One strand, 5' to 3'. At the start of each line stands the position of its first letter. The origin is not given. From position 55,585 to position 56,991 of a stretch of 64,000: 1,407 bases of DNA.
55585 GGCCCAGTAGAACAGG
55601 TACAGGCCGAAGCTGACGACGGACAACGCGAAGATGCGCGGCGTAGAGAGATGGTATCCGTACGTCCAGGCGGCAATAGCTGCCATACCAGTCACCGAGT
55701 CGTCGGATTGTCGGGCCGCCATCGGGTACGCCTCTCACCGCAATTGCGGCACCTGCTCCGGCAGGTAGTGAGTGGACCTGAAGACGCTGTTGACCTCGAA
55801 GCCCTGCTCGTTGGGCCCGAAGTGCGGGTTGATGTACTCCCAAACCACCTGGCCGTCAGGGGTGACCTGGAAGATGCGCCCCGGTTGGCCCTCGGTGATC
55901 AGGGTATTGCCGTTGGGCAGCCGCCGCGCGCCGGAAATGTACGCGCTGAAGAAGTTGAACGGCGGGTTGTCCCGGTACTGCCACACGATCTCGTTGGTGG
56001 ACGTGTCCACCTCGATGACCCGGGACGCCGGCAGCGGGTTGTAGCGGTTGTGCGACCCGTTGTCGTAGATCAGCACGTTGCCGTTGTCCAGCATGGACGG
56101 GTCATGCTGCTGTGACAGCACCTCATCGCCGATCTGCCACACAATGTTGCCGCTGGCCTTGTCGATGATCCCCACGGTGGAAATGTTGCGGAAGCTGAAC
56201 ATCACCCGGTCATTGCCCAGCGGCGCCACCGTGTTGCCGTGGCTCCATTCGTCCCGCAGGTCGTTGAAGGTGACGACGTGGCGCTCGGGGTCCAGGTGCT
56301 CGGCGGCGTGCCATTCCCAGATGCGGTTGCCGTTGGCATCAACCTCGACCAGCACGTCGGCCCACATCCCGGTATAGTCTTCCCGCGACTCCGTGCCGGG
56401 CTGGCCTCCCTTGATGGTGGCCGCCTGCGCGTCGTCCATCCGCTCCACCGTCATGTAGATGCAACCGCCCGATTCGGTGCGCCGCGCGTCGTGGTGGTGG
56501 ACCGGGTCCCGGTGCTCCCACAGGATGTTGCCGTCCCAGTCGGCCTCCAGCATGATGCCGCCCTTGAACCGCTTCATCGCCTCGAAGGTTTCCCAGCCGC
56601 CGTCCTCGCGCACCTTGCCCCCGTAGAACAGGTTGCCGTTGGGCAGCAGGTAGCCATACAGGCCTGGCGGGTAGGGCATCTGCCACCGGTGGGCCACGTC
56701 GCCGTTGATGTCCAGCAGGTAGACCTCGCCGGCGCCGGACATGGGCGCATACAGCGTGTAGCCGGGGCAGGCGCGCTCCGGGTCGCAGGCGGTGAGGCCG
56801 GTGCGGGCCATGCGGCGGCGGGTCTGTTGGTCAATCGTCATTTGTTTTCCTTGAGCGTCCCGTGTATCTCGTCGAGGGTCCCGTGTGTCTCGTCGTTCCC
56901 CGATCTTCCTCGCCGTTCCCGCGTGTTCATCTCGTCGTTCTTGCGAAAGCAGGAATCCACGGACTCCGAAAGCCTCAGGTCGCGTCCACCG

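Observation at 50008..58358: Eight co-directional SAM-cycle/MTA-salvage genes with only MtnA and MtnP of the salvage pathway plus unassigned genes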

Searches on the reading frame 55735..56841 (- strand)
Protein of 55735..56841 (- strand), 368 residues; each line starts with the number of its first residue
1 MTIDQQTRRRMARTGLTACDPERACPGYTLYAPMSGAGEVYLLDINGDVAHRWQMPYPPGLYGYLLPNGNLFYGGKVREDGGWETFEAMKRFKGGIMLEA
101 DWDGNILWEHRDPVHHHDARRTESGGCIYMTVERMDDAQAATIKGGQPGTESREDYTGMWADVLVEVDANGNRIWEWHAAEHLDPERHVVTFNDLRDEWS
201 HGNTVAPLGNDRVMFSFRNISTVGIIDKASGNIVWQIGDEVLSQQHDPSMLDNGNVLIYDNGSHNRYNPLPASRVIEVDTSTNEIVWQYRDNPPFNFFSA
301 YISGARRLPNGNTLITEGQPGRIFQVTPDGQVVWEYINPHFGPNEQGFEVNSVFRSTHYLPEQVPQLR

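Call 3: search_protein_families(library=pfam, proteins=[window:55735-56841:-], max_evalue=0.01)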
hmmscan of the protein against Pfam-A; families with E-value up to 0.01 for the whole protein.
window:55735-56841:- (368 aa): 4 families
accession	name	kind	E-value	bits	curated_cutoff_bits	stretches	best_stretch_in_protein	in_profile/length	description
PF05935.17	Arylsulfotrans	-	5.5e-23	82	24.2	2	42-240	32-216/374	Arylsulfotransferase (ASST)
PF14269.12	Arylsulfotran_2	-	6.6e-16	59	27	1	114-338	44-300/301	Arylsulfotransferase (ASST)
PF13360.13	PQQ_2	-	1.2e-07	32.1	27.6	1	164-336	5-144/233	Outer membrane protein assembly factor BamB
PF22701.2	Mala_s_1-like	-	0.0033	17.7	27.5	0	215-337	12-125/195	Mal s 1 allergenic protein-like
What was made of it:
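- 55735..56841 (-): ASST-like six-bladed beta-propeller (368 aa), cytoplasmic, no N-terminal sandwich domain. PF05935 and PF14269 above gathering (call 3).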

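Call 4: search_protein_families(library=ncbifam, proteins=[window:55735-56841:-], max_evalue=0.01)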
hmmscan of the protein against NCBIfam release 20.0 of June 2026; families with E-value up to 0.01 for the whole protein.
window:55735-56841:- (368 aa): 0 families

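Call 13: find_homologous_proteins(query=window:55735-56841:-)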
Query window:55735-56841:- (368 aa): 7725 proteins with E <= 0.001 among 8000 candidates; the best 120 are listed.
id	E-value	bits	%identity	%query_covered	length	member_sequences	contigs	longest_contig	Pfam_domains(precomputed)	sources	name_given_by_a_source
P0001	4.2e-253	858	97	100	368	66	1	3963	PF13360.14,PF14269.13,PF05935.18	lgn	-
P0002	3.4e-241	819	92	100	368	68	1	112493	PF13360.14,PF14269.13,PF05935.18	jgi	-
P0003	4.1e-237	805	89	100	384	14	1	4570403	PF13360.14,PF14269.13,PF05935.18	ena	-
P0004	6.1e-230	782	87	100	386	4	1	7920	PF13360.14,PF14269.13,PF05935.18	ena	-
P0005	4.6e-229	779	88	100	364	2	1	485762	PF13360.14,PF14269.13,PF05935.18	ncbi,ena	-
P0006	1.2e-226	771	87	100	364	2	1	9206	PF13360.14,PF14269.13,PF05935.18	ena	-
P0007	2.0e-223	760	86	100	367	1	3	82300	PF13360.14,PF14269.13,PF05935.18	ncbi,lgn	-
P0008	8.6e-223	758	87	99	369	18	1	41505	PF13360.14,PF14269.13,PF05935.18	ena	-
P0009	6.3e-222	755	86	99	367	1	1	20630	PF13360.14,PF14269.13,PF05935.18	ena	-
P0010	1.3e-221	754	85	100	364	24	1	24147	PF13360.14,PF14269.13,PF05935.18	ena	-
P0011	1.7e-221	754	86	100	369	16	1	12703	PF14269.13,PF05935.18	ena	-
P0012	2.2e-221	753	86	99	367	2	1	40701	PF13360.14,PF14269.13,PF05935.18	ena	-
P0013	3.0e-221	753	86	100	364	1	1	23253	PF14269.13,PF05935.18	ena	-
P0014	6.0e-221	752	85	100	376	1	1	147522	PF13360.14,PF14269.13,PF05935.18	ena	-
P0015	6.0e-220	749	88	96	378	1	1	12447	PF13360.14,PF14269.13,PF05935.18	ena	-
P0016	5.1e-219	746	85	99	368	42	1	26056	PF13360.14,PF14269.13,PF05935.18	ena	-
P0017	6.5e-218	742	83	99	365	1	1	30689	PF13360.14,PF14269.13,PF05935.18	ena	-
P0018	6.6e-218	742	83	100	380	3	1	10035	PF14269.13,PF05935.18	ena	-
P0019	1.5e-216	737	84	99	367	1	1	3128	PF14269.13,PF05935.18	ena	-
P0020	1.5e-216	737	82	100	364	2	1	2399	PF13360.14,PF14269.13,PF05935.18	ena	-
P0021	2.6e-216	737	84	100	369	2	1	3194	PF13360.14,PF14269.13,PF05935.18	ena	-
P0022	9.6e-214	728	82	100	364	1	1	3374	PF13360.14,PF14269.13,PF05935.18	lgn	-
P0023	4.2e-213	726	82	99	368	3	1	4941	PF13360.14,PF14269.13,PF05935.18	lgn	-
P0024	4.3e-213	726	81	100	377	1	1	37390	PF13360.14,PF14269.13,PF05935.18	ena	-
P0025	5.4e-212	722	81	100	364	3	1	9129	PF13360.14,PF14269.13,PF05935.18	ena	-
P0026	2.6e-209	714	81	99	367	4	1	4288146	PF13360.14,PF14269.13,PF05935.18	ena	-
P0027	2.9e-207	707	80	100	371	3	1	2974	PF13360.14,PF14269.13,PF05935.18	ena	-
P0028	5.7e-207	706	79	100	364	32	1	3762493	PF13360.14,PF14269.13,PF05935.18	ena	-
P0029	2.8e-205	700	79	100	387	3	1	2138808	PF13360.14,PF14269.13,PF05935.18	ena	-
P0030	1.4e-204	698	78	99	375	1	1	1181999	PF13360.14,PF14269.13,PF05935.18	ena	-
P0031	2.0e-203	694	79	100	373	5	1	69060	PF13360.14,PF14269.13,PF05935.18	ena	-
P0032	5.0e-201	686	77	99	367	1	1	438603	PF14269.13,PF05935.18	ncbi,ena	-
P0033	2.5e-200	684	78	99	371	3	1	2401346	PF14269.13,PF05935.18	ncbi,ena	-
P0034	1.3e-199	682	77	99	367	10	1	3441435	PF13360.14,PF14269.13,PF05935.18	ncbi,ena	-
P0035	1.5e-198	678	77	100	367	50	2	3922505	PF13360.14,PF14269.13,PF05935.18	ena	-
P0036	2.7e-198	677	73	100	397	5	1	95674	PF14269.13,PF05935.18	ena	-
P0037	3.9e-198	677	76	100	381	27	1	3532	PF14269.13,PF05935.18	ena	-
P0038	1.1e-190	652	75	99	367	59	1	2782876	PF13360.14,PF14269.13,PF05935.18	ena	-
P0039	1.1e-190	652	74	100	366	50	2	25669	PF13360.14,PF14269.13,PF05935.18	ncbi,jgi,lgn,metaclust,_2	metaclust:\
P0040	2.5e-189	648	74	99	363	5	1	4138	PF13360.14,PF14269.13,PF05935.18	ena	-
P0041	2.6e-189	648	75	99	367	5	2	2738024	PF13360.14,PF14269.13,PF05935.18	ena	-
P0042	5.7e-187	640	74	99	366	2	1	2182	PF13360.14,PF14269.13,PF05935.18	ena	-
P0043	7.2e-187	640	74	99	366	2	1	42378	PF13360.14,PF14269.13,PF05935.18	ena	-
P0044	3.4e-186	637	74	99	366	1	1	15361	PF13360.14,PF14269.13,PF05935.18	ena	-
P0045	3.6e-186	637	73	99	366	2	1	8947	PF13360.14,PF14269.13,PF05935.18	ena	-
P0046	5.8e-186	637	73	99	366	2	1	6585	PF14269.13,PF05935.18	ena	-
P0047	9.8e-184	629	73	99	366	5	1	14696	PF13360.14,PF14269.13,PF05935.18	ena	-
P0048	1.1e-183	629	73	100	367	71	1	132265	PF13360.14,PF14269.13,PF05935.18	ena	-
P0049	1.2e-183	629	72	99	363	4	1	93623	PF14269.13,PF05935.18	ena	-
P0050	6.9e-183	627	74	99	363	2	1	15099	PF14269.13,PF05935.18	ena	-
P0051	1.3e-182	626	72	99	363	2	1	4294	PF14269.13,PF05935.18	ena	-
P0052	1.7e-182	625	72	99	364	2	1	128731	PF14269.13,PF05935.18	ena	-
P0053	1.4e-181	622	70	100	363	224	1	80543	PF13360.14,PF14269.13,PF05935.18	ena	-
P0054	1.5e-181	622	72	99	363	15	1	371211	PF14269.13,PF05935.18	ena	-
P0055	3.8e-181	621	70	100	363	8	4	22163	PF13360.14,PF14269.13,PF05935.18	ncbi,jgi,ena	-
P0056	9.6e-181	620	70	100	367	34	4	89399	PF13360.14,PF14269.13,PF05935.18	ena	-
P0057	3.9e-180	618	70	100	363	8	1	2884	PF13360.14,PF14269.13,PF05935.18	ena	-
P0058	5.2e-180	617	69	100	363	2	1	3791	PF13360.14,PF14269.13,PF05935.18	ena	-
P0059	6.4e-180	617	71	99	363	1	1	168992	PF13360.14,PF14269.13,PF05935.18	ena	-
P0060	9.1e-180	616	72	99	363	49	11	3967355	PF13360.14,PF14269.13,PF05935.18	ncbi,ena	-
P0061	9.6e-180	616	70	99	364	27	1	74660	PF14269.13,PF05935.18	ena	-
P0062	9.9e-180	616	72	99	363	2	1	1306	PF13360.14,PF14269.13,PF05935.18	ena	-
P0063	3.2e-179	615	71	99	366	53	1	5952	PF13360.14,PF14269.13,PF05935.18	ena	-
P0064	3.5e-179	614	70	99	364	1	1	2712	PF14269.13,PF05935.18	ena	-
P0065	8.9e-179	613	69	100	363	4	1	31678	PF14269.13,PF05935.18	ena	-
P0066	1.2e-178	613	71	100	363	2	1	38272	PF13360.14,PF14269.13,PF05935.18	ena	-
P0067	2.0e-178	612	71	99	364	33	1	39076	PF13360.14,PF14269.13,PF05935.18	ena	-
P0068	2.6e-178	612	71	99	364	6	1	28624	PF14269.13,PF05935.18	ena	-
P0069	2.7e-178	611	68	100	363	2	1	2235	PF13360.14,PF14269.13,PF05935.18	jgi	-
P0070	3.1e-178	611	68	100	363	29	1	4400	PF13360.14,PF14269.13,PF05935.18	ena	-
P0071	3.4e-178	611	69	100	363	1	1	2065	PF14269.13,PF05935.18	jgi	-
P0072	4.2e-178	611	71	99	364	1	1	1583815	PF13360.14,PF14269.13,PF05935.18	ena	-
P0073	4.7e-178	611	72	98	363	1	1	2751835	PF13360.14,PF14269.13,PF05935.18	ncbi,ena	-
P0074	8.6e-178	610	69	100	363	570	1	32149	PF14269.13,PF05935.18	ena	-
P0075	1.1e-177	609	69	100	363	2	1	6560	PF14269.13,PF05935.18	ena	-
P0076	2.2e-177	609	72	99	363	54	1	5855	PF13360.14,PF14269.13,PF05935.18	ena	-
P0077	2.2e-177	609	72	99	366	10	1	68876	PF13360.14,PF14269.13,PF05935.18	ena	-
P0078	5.4e-177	607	70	100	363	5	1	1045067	PF14269.13,PF05935.18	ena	-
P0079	1.1e-176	606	69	100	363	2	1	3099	PF13360.14,PF14269.13,PF05935.18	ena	-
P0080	3.5e-176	605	69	99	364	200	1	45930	PF13360.14,PF14269.13,PF05935.18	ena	-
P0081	6.4e-176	604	69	99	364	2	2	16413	PF14269.13,PF05935.18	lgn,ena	-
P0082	1.2e-175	603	69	99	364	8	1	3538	PF13360.14,PF14269.13,PF05935.18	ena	-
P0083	2.4e-175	602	68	100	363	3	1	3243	PF13360.14,PF14269.13,PF05935.18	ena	-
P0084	3.1e-175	601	69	99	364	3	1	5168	PF14269.13,PF05935.18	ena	-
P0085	4.2e-175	601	71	97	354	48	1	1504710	PF13360.14,PF14269.13,PF05935.18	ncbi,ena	-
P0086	4.8e-175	601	69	99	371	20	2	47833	PF14269.13,PF05935.18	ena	-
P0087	2.3e-174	599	69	100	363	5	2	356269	PF14269.13,PF05935.18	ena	-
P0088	3.2e-174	598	68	100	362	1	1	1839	PF14269.13,PF05935.18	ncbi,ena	-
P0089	3.5e-174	598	70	99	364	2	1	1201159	PF14269.13,PF05935.18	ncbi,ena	-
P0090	5.5e-174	597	69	100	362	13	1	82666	PF14269.13,PF05935.18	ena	-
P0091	1.0e-173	596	69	99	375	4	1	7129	PF14269.13,PF05935.18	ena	-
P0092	1.1e-173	596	67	95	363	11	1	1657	PF13360.14,PF14269.13,PF05935.18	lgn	-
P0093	1.4e-173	596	68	100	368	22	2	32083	PF14269.13,PF05935.18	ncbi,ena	-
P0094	2.3e-173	595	68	100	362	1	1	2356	PF13360.14,PF14269.13,PF05935.18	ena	-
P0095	2.7e-173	595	68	100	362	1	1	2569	PF13360.14,PF14269.13,PF05935.18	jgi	-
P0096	3.8e-173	595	68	100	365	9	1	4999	PF13360.14,PF14269.13,PF05935.18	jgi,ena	-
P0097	4.0e-173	594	69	99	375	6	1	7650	PF14269.13,PF05935.18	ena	-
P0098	4.9e-173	594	67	100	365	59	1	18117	PF14269.13,PF05935.18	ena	-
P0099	1.1e-172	593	68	100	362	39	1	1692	PF13360.14,PF14269.13,PF05935.18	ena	-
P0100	1.4e-172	593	69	99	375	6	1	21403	PF14269.13,PF05935.18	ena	-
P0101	1.5e-172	593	68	100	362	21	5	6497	PF13360.14,PF14269.13,PF05935.18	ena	-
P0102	2.0e-172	592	68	100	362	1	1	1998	PF13360.14,PF14269.13,PF05935.18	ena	-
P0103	4.2e-172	591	68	100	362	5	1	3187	PF13360.14,PF14269.13,PF05935.18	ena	-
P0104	1.6e-171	589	69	99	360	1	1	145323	PF13360.14,PF14269.13,PF05935.18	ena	-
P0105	1.8e-171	589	67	100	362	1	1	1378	PF14269.13,PF05935.18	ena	-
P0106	2.0e-171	589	68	100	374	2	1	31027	PF14269.13,PF05935.18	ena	-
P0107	2.5e-171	589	67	100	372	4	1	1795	PF13360.14,PF14269.13,PF05935.18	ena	-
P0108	5.5e-171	587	69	97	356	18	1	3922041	PF13360.14,PF14269.13,PF05935.18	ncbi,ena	-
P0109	6.8e-171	587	68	99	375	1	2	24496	PF14269.13,PF05935.18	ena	-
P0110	7.0e-171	587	69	97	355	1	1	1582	PF13360.14,PF14269.13,PF05935.18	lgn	-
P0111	7.1e-171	587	68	100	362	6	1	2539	PF13360.14,PF14269.13,PF05935.18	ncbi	-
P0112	9.3e-171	587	66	100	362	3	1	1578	PF13360.14,PF14269.13,PF05935.18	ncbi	-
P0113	1.2e-170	586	68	100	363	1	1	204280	PF14269.13,PF05935.18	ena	-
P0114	2.0e-170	586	68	100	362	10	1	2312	PF14269.13,PF05935.18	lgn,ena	-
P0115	2.2e-170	585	66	100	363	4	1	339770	PF13360.14,PF14269.13,PF05935.18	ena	-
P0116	2.8e-170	585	70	98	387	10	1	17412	PF14269.13,PF05935.18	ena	-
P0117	3.7e-170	585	67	99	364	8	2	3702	PF13360.14,PF14269.13,PF05935.18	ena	-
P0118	5.7e-170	584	67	99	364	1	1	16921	PF14269.13,PF05935.18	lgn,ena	-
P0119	1.0e-169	583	70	95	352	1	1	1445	PF13360.14,PF14269.13,PF05935.18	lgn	-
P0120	1.2e-169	583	68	99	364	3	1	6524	PF14269.13,PF05935.18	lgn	-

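Call 14: find_encoding_contigs(protein=window:55735-56841:-, flank=10000, max_places=6)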
Protein window:55735-56841:- (368 aa): 24 contigs read that carry it; 6 places shown.
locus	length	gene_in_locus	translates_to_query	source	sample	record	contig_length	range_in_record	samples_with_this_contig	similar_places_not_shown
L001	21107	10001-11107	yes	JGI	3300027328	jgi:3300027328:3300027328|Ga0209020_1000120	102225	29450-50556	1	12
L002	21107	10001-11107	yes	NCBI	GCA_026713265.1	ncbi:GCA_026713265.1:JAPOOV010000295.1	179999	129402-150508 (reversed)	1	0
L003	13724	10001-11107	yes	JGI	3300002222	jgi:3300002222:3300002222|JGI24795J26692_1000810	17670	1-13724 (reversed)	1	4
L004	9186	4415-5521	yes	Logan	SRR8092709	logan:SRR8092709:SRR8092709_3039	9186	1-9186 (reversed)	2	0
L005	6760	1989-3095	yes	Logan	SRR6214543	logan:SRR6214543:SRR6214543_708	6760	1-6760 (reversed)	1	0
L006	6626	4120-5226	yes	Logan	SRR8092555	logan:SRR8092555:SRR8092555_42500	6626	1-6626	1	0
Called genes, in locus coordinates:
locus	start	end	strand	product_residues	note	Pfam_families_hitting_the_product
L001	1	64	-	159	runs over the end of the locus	PF00903:Glyoxalase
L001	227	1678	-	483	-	PF11794:HpaB_N, PF03241:HpaB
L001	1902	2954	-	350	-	PF00296:Bac_luciferase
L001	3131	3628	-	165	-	PF13577:SnoaL_4, PF00866:Ring_hydroxyl_B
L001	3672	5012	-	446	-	PF00355:Rieske, PF00848:Ring_hydroxyl_A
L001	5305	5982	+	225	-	-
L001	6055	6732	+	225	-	-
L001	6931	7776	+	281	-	PF00561:Abhydrolase_1, PF12697:Abhydrolase_6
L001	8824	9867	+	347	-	PF01008:IF-2B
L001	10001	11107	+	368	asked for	PF05935:Arylsulfotrans, PF14269:Arylsulfotran_2, PF13360:PQQ_2 (weak), PF05935:Arylsulfotrans (weak)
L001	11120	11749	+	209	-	-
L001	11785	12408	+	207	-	-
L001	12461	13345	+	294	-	PF01048:PNP_UDP_1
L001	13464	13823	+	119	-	PF00581:Rhodanese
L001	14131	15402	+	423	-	PF05221:AdoHcyase, PF00670:AdoHcyase_NAD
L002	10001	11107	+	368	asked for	PF05935:Arylsulfotrans, PF14269:Arylsulfotran_2, PF13360:PQQ_2 (weak), PF05935:Arylsulfotrans (weak)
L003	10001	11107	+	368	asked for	PF05935:Arylsulfotrans, PF14269:Arylsulfotran_2, PF13360:PQQ_2 (weak), PF05935:Arylsulfotrans (weak)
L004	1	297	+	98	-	?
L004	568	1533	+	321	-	-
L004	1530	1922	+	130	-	-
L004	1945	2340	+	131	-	PF00190:Cupin_1 (weak), PF07883:Cupin_2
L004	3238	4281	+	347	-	PF01008:IF-2B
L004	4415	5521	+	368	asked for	PF05935:Arylsulfotrans, PF14269:Arylsulfotran_2, PF13360:PQQ_2 (weak), PF05935:Arylsulfotrans (weak)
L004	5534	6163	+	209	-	-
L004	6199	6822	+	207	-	-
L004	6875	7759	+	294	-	PF01048:PNP_UDP_1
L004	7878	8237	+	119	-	PF00581:Rhodanese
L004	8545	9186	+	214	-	?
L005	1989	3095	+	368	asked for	PF05935:Arylsulfotrans, PF14269:Arylsulfotran_2, PF13360:PQQ_2 (weak), PF05935:Arylsulfotrans (weak)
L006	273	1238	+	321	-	-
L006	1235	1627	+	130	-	-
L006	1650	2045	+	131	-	PF00190:Cupin_1 (weak), PF07883:Cupin_2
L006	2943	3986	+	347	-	PF01008:IF-2B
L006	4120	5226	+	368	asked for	PF05935:Arylsulfotrans, PF14269:Arylsulfotran_2, PF13360:PQQ_2 (weak), PF05935:Arylsulfotrans (weak)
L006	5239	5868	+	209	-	-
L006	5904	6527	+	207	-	-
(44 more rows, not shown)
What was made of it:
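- Strain variants with an identical ASST protein differ upstream of the riboswitch (call 14, L004 and L006).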

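Call 16: find_related_loci(query=A1, collection=genome_contigs, flank=8000)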
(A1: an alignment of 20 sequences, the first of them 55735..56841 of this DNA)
Query A1 (368 aa) in genome_contigs; peptide patterns used: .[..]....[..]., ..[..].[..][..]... (x = any residue, [..] = any of these).
600 stretches matched a pattern (row limit reached: there are more); 593 encode a relative of the query (tblastn E <= 1e-3); the best 80 are kept; 80 distinct loci.
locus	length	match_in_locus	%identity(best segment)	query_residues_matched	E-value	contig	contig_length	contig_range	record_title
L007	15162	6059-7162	93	1-368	0e+0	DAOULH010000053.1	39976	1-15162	MAG TPA_asm: Dehalococcoidia bacterium isolate S8_392 222634, whole genome shotgun sequence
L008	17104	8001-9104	93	1-368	0e+0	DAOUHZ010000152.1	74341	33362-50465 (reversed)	MAG TPA_asm: Dehalococcoidia bacterium isolate S20_122 k89_578854, whole genome shotgun sequence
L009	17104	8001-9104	92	1-368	0e+0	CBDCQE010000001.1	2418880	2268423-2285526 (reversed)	MAG: Dehalococcoidia bacterium isolate 93e12e9e-77eb-4f93-925f-bdd4af2af2f3 genome assembly, contig: contig_1, whole gen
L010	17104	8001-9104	91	1-368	0e+0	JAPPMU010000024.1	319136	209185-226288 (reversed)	MAG: Chloroflexota bacterium isolate RHO3_bin_54 NODE_30_length_319136_cov_18.493871, whole genome shotgun sequence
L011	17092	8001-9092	88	1-368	0e+0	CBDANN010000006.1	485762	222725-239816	MAG: Dehalococcoidia bacterium isolate bab385ab-22f5-4112-b3d4-ef8e4049cb71 genome assembly, contig: contig_6, whole gen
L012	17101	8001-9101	87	1-367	0e+0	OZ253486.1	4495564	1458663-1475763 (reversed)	MAG: Dehalococcoidia bacterium isolate 22d52d86-1ac5-48a8-ba2c-9c03d7305c6a genome assembly, chromosome: 1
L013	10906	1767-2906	83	1-368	0e+0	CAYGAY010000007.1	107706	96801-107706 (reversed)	MAG TPA_asm: uncultured Dehalococcoidia bacterium isolate ERP110561_co1_15 genome assembly, contig: NODE_100_length_1077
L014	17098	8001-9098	84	3-368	0e+0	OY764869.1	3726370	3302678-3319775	MAG: Dehalococcoidia bacterium isolate 68cf78b7-8a41-43a5-8848-46054f5a18e3 genome assembly, chromosome: 1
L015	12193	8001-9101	84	3-368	0e+0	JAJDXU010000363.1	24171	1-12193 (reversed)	MAG: Dehalococcoidia bacterium isolate jk18x27bins.51 k141_1178753, whole genome shotgun sequence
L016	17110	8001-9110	82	3-367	0e+0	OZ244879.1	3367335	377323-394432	MAG: Dehalococcoidia bacterium isolate 129e805c-15e7-4e04-be47-5b5205565f01 genome assembly, chromosome: 1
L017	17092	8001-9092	79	1-368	0e+0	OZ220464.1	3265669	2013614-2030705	MAG: Dehalococcoidia bacterium isolate 865023ef-8e16-4315-bfec-facb54b4b210 genome assembly, chromosome: 1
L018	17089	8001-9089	77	1-367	0e+0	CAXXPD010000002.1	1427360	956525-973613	MAG: Dehalococcoidia bacterium isolate 373f655a-941a-4896-bdeb-30e4fc07ddf2 genome assembly, contig: contig_2, whole gen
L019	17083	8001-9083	74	2-367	0e+0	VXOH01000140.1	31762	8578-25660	MAG: Chloroflexi bacterium isolate SB0662_bin_28 NODE_1381_length_31762_cov_27.821238, whole genome shotgun sequence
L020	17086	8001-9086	75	2-368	0e+0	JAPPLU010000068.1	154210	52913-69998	MAG: Chloroflexota bacterium isolate RHO3_bin_2 NODE_222_length_154210_cov_12.491356, whole genome shotgun sequence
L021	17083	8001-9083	74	2-367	2e-179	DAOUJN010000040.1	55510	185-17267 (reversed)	MAG TPA_asm: Dehalococcoidia bacterium isolate S34_266 k113_758081, whole genome shotgun sequence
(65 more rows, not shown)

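Call 23: search_solved_structures(query=A1, max_evalue=1, show_alignments=2)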
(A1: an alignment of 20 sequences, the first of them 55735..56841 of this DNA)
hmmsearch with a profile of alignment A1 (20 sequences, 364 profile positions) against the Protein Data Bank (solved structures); distinct sequences matched with E-value up to 1: 9.
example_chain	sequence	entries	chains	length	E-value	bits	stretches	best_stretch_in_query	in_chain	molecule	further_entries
9kf6_A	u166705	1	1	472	2.4e-09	39.8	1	155-330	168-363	Sulfotransferase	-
9kf4_A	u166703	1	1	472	2.5e-09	39.8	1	155-330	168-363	Sulfotransferase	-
3elq_A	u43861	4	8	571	3.1e-05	26.3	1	240-323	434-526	Arylsulfate sulfotransferase | Arylsulfate sulfotransferase AssT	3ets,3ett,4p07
4p04_A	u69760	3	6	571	0.00023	23.5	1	246-323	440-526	Arylsulfate sulfotransferase AssT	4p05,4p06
1kv9_A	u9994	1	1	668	0.28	13.3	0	202-314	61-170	TYPE II QUINOHEMOPROTEIN ALCOHOL DEHYDROGENASE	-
2ysh_A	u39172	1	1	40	0.43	12.7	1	58-86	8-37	Growth-arrest-specific protein 7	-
1yiq_A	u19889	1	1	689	0.58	12.3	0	258-290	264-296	Quinohemoprotein alcohol dehydrogenase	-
1z0f_A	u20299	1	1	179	0.84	11.7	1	279-312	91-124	RAB14, member RAS oncogene family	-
4d0g_A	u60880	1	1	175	0.92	11.6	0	280-312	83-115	RAS-RELATED PROTEIN RAB-14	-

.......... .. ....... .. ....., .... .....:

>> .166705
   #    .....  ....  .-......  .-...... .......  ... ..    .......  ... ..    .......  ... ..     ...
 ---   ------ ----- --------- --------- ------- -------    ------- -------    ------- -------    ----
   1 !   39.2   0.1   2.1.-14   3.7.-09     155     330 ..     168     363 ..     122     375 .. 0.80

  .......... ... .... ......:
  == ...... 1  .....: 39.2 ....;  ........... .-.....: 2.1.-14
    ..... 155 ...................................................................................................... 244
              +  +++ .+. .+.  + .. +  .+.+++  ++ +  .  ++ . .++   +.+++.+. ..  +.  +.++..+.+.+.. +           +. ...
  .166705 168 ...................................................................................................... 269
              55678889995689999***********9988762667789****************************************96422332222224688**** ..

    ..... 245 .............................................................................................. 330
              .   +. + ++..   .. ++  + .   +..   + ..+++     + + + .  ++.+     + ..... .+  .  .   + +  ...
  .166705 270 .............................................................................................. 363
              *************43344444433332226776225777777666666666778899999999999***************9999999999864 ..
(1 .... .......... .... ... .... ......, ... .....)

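Call 30: predict_structure(alignment_id=A1)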
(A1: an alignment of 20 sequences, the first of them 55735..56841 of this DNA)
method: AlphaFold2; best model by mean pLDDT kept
length: 368 residues; sequences in the alignment: 20
mean_pLDDT: 83.8   pTM: 0.86
mean pLDDT of the five models: 83.8, 82.0, 81.9, 79.0, 78.0
residues with pLDDT >= 90: 186; 70-90: 122; 50-70: 34; < 50: 26
segments of 3 or more residues with pLDDT < 50: 1-9, 81-92, 151-155
pLDDT, mean of each block of 10 residues (from residue 1): 42 84 96 86 96 87 90 77 42 77 95 80 91 85 73 57 93 94 90 70 87 92 95 94 87 94 75 91 95 64 87 91 93 93 77 89 90
secondary structure, 60 per line:
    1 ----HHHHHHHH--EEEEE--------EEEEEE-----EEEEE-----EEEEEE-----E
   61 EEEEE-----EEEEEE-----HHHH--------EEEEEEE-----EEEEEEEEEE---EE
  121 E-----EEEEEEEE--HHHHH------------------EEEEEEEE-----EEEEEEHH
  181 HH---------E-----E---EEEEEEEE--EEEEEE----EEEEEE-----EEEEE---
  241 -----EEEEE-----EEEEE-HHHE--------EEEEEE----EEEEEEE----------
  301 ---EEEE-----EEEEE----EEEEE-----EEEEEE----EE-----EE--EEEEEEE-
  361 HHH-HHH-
elements in order: H5-12 E15-19 E28-33 E39-43 E49-54 E60-65 E71-76 H82-85 E94-100 E106-115 E119-121 E127-134 H137-141 E160-167 E173-178 H179-182 E202-209 E212-217 E222-227 E233-237 E246-250 E256-260 E274-279 E284-290 E304-307 E313-317 E322-326 E332-337 E353-359
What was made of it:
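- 55735..56841 (-): AF2 model pLDDT 83.8, pTM 0.86 (call 30).
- On PAPS-independent aryl-sulfate sulfotransferase (ASST, PF05935/PF14269): 368 aa, with the propeller starting at about residue 15 (call 30).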
